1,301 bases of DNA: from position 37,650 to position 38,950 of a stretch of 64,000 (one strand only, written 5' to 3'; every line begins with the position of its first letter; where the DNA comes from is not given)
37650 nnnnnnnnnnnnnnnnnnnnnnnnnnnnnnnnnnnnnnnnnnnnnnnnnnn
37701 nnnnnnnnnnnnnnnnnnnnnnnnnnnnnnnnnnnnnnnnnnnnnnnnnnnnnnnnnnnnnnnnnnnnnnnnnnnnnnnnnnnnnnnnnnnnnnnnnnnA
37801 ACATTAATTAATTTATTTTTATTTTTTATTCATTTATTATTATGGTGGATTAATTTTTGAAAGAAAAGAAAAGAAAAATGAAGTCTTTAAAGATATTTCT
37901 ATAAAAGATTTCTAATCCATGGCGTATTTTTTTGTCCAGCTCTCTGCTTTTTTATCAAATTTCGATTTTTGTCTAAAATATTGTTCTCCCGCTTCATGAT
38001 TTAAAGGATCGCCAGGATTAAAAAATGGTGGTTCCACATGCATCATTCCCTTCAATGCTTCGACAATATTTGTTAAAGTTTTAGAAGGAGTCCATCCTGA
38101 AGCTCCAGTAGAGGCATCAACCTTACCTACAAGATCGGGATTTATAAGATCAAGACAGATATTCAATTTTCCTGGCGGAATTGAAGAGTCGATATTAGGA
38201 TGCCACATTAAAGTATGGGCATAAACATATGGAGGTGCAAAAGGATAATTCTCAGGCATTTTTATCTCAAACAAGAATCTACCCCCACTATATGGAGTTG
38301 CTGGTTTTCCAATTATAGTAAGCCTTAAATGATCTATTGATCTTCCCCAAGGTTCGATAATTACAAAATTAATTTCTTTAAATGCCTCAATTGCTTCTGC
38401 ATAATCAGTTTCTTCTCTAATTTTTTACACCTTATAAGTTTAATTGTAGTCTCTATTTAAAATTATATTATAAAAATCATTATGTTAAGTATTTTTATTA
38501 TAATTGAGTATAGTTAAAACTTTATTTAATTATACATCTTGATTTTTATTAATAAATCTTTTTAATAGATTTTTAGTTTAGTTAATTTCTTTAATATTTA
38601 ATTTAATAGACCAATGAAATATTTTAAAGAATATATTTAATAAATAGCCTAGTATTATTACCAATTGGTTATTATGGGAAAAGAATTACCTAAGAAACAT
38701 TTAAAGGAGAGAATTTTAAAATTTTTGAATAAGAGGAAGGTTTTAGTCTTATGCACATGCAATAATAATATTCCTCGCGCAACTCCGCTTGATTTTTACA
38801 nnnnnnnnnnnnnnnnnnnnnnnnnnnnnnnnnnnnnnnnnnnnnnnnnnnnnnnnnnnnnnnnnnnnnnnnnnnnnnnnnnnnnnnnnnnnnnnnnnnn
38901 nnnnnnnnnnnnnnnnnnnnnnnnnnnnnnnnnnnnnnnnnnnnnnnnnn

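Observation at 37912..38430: Complete UBC-fold E2 with no canonical start codon: GTG-TAA 'start-stop' directly precedes the coding frame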

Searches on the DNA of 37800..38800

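Call 63: search_rna_families(source=window, start=37800, end=38800, threshold=evalue, max_evalue=1)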
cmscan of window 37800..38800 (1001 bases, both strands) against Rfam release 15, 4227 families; matches with E-value up to 1: 0.
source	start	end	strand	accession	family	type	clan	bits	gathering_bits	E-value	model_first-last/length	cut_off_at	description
